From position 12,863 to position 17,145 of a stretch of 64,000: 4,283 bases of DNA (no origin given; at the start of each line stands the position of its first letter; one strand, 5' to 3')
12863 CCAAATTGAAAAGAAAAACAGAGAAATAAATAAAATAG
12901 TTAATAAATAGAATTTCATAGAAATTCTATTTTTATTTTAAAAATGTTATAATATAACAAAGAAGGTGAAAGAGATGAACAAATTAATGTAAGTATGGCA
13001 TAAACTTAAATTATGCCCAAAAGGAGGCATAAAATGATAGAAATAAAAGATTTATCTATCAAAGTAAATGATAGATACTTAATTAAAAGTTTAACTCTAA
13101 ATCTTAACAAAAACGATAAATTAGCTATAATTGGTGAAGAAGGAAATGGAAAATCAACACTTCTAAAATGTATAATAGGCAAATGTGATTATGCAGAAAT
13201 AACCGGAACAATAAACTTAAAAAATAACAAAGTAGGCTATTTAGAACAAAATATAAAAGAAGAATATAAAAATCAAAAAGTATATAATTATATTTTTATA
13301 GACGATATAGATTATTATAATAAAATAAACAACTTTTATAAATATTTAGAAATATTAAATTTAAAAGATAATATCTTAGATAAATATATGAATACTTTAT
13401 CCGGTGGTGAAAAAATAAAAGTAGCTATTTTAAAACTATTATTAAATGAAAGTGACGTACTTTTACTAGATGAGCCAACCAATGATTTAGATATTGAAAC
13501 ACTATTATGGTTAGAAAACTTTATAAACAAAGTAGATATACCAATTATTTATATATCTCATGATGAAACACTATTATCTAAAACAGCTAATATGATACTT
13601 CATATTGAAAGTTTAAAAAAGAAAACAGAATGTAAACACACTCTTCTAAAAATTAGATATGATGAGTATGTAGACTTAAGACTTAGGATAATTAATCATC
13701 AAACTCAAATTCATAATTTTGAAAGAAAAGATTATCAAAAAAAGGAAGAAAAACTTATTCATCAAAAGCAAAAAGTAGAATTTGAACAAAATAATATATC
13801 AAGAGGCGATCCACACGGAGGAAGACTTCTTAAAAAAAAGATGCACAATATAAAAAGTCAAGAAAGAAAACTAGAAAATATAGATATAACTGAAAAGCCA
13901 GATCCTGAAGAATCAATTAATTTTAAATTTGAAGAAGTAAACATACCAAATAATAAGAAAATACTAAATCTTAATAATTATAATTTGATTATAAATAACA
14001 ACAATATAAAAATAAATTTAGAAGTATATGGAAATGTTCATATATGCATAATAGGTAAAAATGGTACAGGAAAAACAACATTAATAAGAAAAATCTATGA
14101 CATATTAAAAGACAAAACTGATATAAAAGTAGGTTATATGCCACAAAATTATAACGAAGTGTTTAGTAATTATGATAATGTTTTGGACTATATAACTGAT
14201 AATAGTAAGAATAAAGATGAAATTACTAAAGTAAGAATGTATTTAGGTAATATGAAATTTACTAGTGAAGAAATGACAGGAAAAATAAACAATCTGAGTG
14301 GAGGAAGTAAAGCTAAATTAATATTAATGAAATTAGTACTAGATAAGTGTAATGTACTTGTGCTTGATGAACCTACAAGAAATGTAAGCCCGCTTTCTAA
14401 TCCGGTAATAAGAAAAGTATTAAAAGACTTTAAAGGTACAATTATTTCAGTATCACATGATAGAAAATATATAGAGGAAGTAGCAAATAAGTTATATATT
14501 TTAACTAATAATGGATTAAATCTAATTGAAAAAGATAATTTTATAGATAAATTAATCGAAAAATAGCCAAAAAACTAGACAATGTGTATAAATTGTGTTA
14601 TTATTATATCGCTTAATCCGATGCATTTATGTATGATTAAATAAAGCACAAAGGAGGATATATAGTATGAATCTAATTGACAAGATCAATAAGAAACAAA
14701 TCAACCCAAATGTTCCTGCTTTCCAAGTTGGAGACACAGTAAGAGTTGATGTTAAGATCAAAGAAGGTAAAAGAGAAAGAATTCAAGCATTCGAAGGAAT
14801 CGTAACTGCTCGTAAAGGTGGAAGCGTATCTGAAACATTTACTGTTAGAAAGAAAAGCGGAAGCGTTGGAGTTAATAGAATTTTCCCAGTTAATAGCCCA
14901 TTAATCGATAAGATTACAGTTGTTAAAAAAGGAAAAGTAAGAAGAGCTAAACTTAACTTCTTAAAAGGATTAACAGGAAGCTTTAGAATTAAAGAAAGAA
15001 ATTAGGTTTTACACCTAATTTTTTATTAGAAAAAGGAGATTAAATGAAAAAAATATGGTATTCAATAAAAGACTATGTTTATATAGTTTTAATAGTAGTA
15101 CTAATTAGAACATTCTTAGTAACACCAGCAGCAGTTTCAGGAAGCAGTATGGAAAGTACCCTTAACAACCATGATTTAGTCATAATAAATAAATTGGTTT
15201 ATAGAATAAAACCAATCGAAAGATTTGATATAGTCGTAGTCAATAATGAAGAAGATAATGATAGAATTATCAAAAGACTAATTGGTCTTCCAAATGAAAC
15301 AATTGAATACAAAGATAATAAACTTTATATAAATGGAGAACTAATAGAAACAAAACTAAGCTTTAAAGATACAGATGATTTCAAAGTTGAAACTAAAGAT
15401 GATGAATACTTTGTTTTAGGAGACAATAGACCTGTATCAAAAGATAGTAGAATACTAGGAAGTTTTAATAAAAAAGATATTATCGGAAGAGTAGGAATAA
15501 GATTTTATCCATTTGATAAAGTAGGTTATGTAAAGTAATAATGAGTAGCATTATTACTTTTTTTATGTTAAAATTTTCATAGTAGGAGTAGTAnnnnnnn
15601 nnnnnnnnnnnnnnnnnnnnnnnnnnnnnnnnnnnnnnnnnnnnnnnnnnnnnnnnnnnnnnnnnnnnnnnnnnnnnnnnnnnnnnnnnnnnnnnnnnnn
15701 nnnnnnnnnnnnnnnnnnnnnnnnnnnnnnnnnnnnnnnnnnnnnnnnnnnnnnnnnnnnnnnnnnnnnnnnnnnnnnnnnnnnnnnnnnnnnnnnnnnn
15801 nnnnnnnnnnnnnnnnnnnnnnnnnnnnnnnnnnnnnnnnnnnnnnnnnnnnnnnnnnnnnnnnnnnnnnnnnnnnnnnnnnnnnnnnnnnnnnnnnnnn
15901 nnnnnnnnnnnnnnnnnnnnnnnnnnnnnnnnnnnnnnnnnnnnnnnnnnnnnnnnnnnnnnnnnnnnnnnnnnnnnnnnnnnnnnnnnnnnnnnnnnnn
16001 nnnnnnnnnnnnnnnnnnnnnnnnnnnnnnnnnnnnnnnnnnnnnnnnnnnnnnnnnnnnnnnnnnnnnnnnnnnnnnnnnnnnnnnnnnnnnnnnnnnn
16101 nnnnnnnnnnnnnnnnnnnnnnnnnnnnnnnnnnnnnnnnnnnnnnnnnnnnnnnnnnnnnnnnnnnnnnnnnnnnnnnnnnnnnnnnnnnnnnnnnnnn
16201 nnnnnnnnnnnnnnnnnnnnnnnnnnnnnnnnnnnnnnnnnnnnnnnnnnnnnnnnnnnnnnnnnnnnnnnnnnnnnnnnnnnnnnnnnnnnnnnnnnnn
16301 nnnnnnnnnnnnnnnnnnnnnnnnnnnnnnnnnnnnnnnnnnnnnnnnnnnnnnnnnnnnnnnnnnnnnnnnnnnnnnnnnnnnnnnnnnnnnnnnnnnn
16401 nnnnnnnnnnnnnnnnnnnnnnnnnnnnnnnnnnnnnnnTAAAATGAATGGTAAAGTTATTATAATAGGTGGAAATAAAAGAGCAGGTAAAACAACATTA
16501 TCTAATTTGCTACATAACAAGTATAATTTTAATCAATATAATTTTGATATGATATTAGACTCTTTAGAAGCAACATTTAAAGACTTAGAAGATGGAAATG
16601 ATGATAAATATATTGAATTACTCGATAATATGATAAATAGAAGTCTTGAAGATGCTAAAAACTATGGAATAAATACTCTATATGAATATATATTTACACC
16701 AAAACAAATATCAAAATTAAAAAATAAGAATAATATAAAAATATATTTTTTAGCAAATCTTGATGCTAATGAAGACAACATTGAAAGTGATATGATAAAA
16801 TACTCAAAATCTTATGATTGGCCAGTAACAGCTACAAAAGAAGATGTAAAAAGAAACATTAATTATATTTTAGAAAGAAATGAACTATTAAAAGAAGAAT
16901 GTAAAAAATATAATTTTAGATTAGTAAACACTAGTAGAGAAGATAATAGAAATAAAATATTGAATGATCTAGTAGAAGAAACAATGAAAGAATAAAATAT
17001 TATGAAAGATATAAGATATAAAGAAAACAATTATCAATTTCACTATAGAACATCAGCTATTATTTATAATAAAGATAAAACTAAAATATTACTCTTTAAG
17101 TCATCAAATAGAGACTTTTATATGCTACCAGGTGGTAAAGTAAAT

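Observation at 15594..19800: Accessory cluster: ART-fold (PARP/Tpt1-like) protein, P-loop kinase, NUDIX hydrolase and a repeat-containing membrane protein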

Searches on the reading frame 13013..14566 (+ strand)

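Call 3: search_protein_families(library=pfam, proteins=[window:13013-14566:+], max_evalue=1)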
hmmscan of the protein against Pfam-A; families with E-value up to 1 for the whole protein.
window:13013-14566:+ (517 aa): 48 families (the best 25 are shown)
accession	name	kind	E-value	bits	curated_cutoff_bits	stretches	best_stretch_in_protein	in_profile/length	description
PF00005.33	ABC_tran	-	5.3e-40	137.6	25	2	25-157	2-137/137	ABC transporter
PF13401.12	AAA_22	-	3.6e-08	34.2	27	2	343-434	7-84/130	AAA domain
PF13173.12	AAA_14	-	7.5e-08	32.9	27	2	37-112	5-84/129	AAA domain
PF00004.35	AAA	-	2.3e-07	31.7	21.2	2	39-104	3-71/131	ATPase family associated with various cellular activities (AAA)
PF13555.12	AAA_29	-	5.5e-07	29.7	27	2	27-51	15-39/61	P-loop containing region of AAA domain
PF13479.12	AAA_24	-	9.2e-07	29.3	27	2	342-453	3-72/195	AAA domain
PF25199.1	nSTAND_NTPase5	-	1.8e-06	28.3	34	2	344-389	44-89/145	Novel STAND NTPase 5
PF05729.18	NACHT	-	3.6e-06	27.4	26.7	1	344-369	3-28/167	NACHT domain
PF05673.19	DUF815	-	6.5e-06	25.9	23.8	1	36-112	55-128/249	Protein of unknown function (DUF815)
PF00910.28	RNA_helicase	-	1.1e-05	26.3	21.5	1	344-392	1-52/105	RNA helicase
PF03193.22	RsgA_GTPase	-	1.7e-05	25.2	30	1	8-59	81-131/174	RsgA GTPase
PF07728.20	AAA_5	-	3.2e-05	24.4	22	1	343-388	1-47/139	AAA domain (dynein-related subfamily)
PF13304.12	AAA_21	-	3.3e-05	24.5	27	1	345-365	3-23/304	AAA domain, putative AbiEii toxin, Type IV TA system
PF03205.20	MobB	-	3.3e-05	24.2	26.6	1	344-376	2-33/133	Molybdopterin guanine dinucleotide synthesis protein B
PF12775.13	AAA_7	-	4.2e-05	23.6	25.8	1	335-367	27-59/181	P-loop containing dynein motor region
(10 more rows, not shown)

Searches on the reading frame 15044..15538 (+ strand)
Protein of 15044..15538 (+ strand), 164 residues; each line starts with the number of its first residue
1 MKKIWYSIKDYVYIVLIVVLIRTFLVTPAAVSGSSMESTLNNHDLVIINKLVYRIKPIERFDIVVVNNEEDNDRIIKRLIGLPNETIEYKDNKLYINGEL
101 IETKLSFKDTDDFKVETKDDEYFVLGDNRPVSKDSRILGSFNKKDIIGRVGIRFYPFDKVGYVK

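Call 3: search_protein_families(library=pfam, proteins=[window:15044-15538:+], max_evalue=1)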
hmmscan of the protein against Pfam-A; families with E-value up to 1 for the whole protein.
window:15044-15538:+ (164 aa): 2 families
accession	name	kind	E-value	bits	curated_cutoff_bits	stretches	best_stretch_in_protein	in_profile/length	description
PF10502.14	Peptidase_S26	-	2.5e-42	145.1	22.9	1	8-155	5-168/168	Signal peptidase, peptidase S26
PF00717.28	Peptidase_S24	-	0.00016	21.8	23.3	1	30-87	39-89/116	Peptidase S24-like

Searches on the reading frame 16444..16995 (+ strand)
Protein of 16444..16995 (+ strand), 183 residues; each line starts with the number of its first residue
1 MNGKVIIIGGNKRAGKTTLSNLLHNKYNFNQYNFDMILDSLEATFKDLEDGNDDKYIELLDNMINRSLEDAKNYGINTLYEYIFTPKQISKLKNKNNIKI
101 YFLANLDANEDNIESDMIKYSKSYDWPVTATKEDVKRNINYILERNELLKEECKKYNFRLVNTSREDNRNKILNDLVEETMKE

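Call 3: search_protein_families(library=pfam, proteins=[window:16444-16995:+], max_evalue=1)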
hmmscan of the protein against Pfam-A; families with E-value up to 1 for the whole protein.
window:16444-16995:+ (183 aa): 11 families
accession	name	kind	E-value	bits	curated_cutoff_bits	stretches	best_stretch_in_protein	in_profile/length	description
PF20720.3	nSTAND3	-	0.00055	20.1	27.2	1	4-95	18-104/155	Novel STAND NTPase 3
PF13173.12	AAA_14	-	0.001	19.5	27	1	3-48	2-50/129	AAA domain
PF21448.3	DNMK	-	0.001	19.2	27.1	1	4-99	1-96/232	Deoxynucleotide monophosphate kinase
PF13238.12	AAA_18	-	0.0034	18.3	29.4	1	6-73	1-74/128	AAA domain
PF13207.12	AAA_17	-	0.0052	17.5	27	1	14-120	6-122/136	AAA domain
PF01712.25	dNK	-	0.0075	16.5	27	1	6-77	1-55/203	Deoxynucleoside kinase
PF06414.18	Zeta_toxin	-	0.061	13.2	22.3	1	4-60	17-76/199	Zeta toxin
PF13401.12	AAA_22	-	0.12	13.1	27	1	3-35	5-40/130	AAA domain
PF13521.12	AAA_28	-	0.17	12.5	27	1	5-30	2-26/164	AAA domain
PF18254.6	HMw1_D2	-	0.2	12.9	26.2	1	99-145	43-86/88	HMW1 domain 2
PF07931.18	CPT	-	0.27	11.5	22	1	3-41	1-37/172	Chloramphenicol phosphotransferase-like protein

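Call 4: search_protein_families(library=ncbifam, proteins=[window:16444-16995:+], max_evalue=1)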
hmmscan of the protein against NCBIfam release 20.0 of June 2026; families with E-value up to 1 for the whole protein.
window:16444-16995:+ (183 aa): 12 families
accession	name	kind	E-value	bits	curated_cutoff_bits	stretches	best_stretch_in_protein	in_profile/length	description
NF005255.0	PRK06762.2-2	equivalog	0.002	18.1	140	1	2-95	2-93/163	hypothetical protein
NF040905.2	GguA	equivalog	0.0025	16.3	810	1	3-53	27-77/500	multiple monosaccharide ABC transporter ATP-binding protein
NF005259.0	PRK06762.3-4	equivalog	0.007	16.5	349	1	4-68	3-65/170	hypothetical protein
NF005257.0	PRK06762.3-2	equivalog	0.0073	16.1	202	1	4-64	6-64/170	hypothetical protein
NF005576.0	PRK07261.1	equivalog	0.0083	15.9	224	1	4-66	2-58/171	DNA topology modulation protein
TIGR00041.1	DTMP_kinase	equivalog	0.019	14.7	83.25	1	2-32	3-33/196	dTMP kinase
NF040667.1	hom_kin_desulfo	exception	0.023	14.6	197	1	6-64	3-63/163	homoserine kinase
TIGR02173.1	cyt_kin_arch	equivalog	0.035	14.1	102.1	1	5-124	2-119/169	(d)CMP kinase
NF005994.0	PRK08118.1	equivalog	0.056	13.5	215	1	4-38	3-36/172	DNA topology modulation protein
NF007709.0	PRK10404.1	equivalog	0.066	13.7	139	1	35-90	15-69/101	stress response protein ElaB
NF005115.0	PRK06547.1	equivalog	0.17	11.3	173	1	4-28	16-40/172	hypothetical protein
TIGR03608.1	L_ocin_972_ABC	subfamily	0.18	11.2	254.85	1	2-30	23-51/206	putative bacteriocin export ABC transporter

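Call 5: search_protein_families(library=padloc, proteins=[window:16444-16995:+], max_evalue=1)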
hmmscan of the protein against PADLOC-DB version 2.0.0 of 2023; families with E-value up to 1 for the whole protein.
window:16444-16995:+ (183 aa): 2 families
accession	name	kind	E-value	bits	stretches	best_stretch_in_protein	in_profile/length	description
PDLC04790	PDC-S01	-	0.029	11.1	1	4-36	28-60/422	-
PDLC02911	VakA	-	0.069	11.7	1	5-75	4-71/163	-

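Call 39: find_homologous_proteins(query=window:16444-16995:+, max_evalue=0.001)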
Query window:16444-16995:+ (183 aa): 60 proteins with E <= 0.001 among 186 candidates.
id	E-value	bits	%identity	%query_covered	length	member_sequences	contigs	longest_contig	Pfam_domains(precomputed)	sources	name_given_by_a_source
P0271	5.7e-109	380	98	100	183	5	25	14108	-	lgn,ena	-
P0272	2.7e-102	358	91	100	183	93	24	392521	-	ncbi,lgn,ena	-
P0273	3.6e-97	341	85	100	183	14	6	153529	-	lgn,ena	-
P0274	2.8e-77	276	71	97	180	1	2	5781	PF13173.13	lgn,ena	-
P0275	4.5e-76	273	71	96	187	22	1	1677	PF13173.13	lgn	-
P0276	3.8e-73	263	65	99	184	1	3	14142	PF13173.13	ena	-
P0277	4.0e-73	263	68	96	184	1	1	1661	-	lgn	-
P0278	9.1e-73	262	66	97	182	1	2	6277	PF13173.13,PF20720.4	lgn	-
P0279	1.0e-72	262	65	98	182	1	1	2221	-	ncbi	-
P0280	1.6e-72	261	66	99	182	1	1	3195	PF13173.13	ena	-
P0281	7.4e-71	256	65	99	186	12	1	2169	-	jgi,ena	-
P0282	2.1e-70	254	64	98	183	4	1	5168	PF13173.13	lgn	-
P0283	2.4e-70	254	64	99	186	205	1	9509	PF13173.13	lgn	-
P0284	6.1e-70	253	65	96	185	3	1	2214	-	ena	-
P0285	2.3e-69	251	63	98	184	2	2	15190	PF13173.13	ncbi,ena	-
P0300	5.7e-65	236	62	98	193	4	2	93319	-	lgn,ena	-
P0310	1.3e-62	229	59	97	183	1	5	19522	PF13173.13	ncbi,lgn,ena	-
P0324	3.7e-46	175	48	98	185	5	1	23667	PF13173.13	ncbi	-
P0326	3.1e-45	172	53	92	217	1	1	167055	-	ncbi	-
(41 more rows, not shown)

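Call 40: find_encoding_contigs(protein=P0300, flank=6000, max_places=1)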
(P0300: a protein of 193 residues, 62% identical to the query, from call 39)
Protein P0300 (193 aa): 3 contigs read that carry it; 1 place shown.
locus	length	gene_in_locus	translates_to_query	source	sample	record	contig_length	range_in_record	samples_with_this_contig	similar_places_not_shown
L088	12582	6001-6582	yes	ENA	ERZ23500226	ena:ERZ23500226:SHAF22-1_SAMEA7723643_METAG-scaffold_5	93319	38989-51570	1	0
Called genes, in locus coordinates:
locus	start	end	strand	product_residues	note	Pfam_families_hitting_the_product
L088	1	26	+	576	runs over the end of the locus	PF00664:ABC_membrane, PF02463:SMC_N (weak), PF00005:ABC_tran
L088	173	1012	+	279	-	PF02739:5_3_exonuc_N, PF01367:5_3_exonuc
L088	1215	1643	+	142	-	PF09391:DUF2000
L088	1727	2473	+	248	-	PF13489:Methyltransf_23, PF01209:Ubie_methyltran, PF07021:MetW (weak), PF13847:Methyltransf_31, PF08241:Methyltransf_11, PF08242:Methyltransf_12, PF13649:Methyltransf_25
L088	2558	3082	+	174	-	PF10688:Imp-YgjV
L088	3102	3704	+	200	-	-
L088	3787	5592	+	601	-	PF00512:HisKA, PF02518:HATPase_c, PF00072:Response_reg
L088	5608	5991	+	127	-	PF00903:Glyoxalase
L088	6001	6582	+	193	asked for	-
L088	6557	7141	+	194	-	PF01725:Ham1p_like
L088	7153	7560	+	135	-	PF00583:Acetyltransf_1, PF13673:Acetyltransf_10, PF13508:Acetyltransf_7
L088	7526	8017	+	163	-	PF00293:NUDIX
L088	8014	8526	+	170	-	PF04463:2-thiour_desulf (weak)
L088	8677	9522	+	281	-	-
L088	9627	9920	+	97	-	-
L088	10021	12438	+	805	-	-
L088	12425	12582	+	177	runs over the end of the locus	PF04203:Sortase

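Call 41: find_encoding_contigs(protein=P0326, flank=6000, max_places=1)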
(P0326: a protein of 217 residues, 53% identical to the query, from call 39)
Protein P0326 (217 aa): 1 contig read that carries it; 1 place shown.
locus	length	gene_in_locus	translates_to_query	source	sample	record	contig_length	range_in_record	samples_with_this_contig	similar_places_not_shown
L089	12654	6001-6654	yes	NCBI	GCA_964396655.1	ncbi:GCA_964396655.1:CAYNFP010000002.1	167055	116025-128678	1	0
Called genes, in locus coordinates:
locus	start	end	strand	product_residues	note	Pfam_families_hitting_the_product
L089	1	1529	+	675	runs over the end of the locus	PF00990:GGDEF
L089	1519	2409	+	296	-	PF03631:Virul_fac_BrkB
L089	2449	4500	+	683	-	PF27449:LtaS_N, PF00884:Sulfatase, PF01663:Phosphodiest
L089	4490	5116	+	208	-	-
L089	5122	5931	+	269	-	-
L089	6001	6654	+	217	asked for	-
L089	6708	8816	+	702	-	PF00580:UvrD-helicase, PF13245:AAA_19, PF13604:AAA_30 (faint), PF01443:Viral_helicase1 (faint), PF13087:AAA_12 (faint), PF13361:UvrD_C, PF13538:UvrD_C_2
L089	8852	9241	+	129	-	-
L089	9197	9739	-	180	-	PF06541:ABC_trans_CmpB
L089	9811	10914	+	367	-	-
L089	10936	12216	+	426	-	-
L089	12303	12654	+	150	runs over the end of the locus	-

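Call 42: find_encoding_contigs(protein=P0324, flank=6000, max_places=1)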
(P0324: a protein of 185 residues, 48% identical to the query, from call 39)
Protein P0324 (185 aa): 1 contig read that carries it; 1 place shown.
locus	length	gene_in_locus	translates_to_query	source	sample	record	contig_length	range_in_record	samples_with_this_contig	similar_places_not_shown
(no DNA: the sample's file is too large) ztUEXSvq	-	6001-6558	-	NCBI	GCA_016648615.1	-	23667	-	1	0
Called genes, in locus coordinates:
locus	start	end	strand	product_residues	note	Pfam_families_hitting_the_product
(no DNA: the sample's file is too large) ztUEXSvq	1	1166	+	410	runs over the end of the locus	PF04055:Radical_SAM, PF13353:Fer4_12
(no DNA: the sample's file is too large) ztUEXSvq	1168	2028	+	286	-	PF01636:APH, PF03881:Fructosamin_kin (faint), PF02958:EcKL (weak)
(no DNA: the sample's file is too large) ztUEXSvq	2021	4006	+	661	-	PF00580:UvrD-helicase, PF02562:PhoH (faint), PF13245:AAA_19, PF01443:Viral_helicase1 (faint), PF09848:SLFN-g3_helicase (faint)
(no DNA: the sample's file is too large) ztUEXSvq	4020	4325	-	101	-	-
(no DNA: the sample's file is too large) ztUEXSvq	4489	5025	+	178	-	PF13302:Acetyltransf_3, PF00583:Acetyltransf_1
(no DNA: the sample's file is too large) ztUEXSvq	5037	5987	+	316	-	-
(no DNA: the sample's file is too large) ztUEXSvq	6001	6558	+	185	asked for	PF13173:AAA_14 (faint)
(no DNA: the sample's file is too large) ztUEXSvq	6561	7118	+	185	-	-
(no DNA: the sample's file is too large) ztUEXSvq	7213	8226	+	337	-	-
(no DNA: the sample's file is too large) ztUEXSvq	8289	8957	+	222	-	PF00882:Zn_dep_PLPC (weak)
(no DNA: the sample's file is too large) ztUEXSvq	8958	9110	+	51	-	?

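Call 43: find_encoding_contigs(protein=P0310, flank=6000, max_places=1)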
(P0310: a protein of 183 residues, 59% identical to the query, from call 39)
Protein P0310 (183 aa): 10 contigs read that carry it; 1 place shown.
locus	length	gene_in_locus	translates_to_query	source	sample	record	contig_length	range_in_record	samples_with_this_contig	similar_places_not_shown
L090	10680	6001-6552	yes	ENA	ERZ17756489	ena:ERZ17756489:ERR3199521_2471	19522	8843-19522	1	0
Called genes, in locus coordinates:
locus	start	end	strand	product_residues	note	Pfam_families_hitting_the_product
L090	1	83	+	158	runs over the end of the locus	-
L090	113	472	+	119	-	-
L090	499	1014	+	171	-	PF12724:Flavodoxin_5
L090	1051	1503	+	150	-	-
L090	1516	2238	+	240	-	PF07505:DUF5131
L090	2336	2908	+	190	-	PF13305:TetR_C_33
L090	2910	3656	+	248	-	PF00583:Acetyltransf_1, PF13673:Acetyltransf_10 (weak), PF13508:Acetyltransf_7 (weak), PF14268:YoaP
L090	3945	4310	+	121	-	PF00392:GntR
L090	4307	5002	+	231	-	PF00005:ABC_tran, PF13304:AAA_21 (weak)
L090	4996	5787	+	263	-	-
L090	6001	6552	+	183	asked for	PF13173:AAA_14 (faint)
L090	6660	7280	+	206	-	PF01613:Flavin_Reduct, PF00301:Rubredoxin (faint), PF21349:RUBY_RBDX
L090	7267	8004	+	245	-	PF00106:adh_short, PF08659:KR, PF23441:SDR, PF13561:adh_short_C2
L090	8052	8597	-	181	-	PF14278:TetR_C_8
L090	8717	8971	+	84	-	-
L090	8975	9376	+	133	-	-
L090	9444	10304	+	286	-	-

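Call 59: search_protein_families(library=phrogs, proteins=[window:16444-16995:+], max_evalue=0.01)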
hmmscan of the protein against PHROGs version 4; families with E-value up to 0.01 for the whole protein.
window:16444-16995:+ (183 aa): 2 families
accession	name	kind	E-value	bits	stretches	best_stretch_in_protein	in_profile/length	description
phrog_139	-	other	3e-05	24.6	1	3-49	83-134/342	deoxynucleoside monophosphate kinase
phrog_761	-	other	5.9e-05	23.9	1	1-74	17-102/362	thymidylate kinase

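Call 61: predict_structure(alignment_id=A2)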
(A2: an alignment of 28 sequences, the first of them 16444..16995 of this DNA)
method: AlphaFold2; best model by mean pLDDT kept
length: 183 residues; sequences in the alignment: 28
mean_pLDDT: 92.9   pTM: 0.87
mean pLDDT of the five models: 92.9, 92.7, 92.1, 91.1, 90.9
residues with pLDDT >= 90: 147; 70-90: 35; 50-70: 1; < 50: 0
segments of 3 or more residues with pLDDT < 50: none
pLDDT, mean of each block of 10 residues (from residue 1): 91 91 96 93 92 91 97 97 93 95 95 89 87 91 96 98 88 95 85
secondary structure, 60 per line:
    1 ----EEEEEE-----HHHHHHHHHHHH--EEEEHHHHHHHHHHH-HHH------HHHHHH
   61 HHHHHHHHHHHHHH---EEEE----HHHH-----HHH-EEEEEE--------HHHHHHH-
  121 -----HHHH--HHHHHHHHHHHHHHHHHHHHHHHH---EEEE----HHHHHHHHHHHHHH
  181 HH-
elements in order: E5-10 H16-27 E30-33 H34-44 H55-74 E78-81 H86-89 E99-104 H113-119 H126-129 H132-155 E159-162 H167-182

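Call 74: search_solved_structures(query=A2, max_evalue=0.1)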
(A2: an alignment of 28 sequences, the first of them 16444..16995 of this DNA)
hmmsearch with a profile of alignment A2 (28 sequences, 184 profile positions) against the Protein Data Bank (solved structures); distinct sequences matched with E-value up to 0.1: 13.
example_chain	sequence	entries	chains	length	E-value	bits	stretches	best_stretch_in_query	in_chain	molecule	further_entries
3cmu_A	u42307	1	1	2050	0.002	21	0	3-24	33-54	Protein recA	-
3cmt_A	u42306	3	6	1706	0.0071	19.2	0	3-24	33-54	Protein recA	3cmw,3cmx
4cvn_A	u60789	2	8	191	0.016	18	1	3-71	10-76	PUTATIVE ADENYLATE KINASE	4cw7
3cmv_A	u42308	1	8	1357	0.03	17.1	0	3-24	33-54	Protein recA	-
9fqr_Xf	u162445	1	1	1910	0.05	16.4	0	7-46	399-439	Cilia- and flagella-associated protein 276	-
6zvj_H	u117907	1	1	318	0.073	15.9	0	124-172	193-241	Eukaryotic translation initiation factor 3 subunit H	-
6yam_r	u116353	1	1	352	0.084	15.7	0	125-172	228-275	eukaryotic translation initiation factor 3 subunit h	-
5a5t_H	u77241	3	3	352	0.084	15.7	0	125-172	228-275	EUKARYOTIC TRANSLATION INITIATION FACTOR 3 SUBUNIT H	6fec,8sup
9h74_r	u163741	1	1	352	0.084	15.7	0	125-172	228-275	Eukaryotic translation initiation factor 3 subunit H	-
28zx_h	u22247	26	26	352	0.088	15.6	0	124-172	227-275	Eukaryotic translation initiation factor 3 subunit H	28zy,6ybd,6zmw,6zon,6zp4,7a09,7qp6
6w2s_5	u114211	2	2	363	0.088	15.6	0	125-172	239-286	Eukaryotic translation initiation factor 3 subunit H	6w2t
9cpa_r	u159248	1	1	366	0.089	15.6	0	125-172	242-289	Eukaryotic translation initiation factor 3 subunit H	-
7tbv_A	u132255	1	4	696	0.094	15.5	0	4-79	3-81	Pentafunctional AROM polypeptide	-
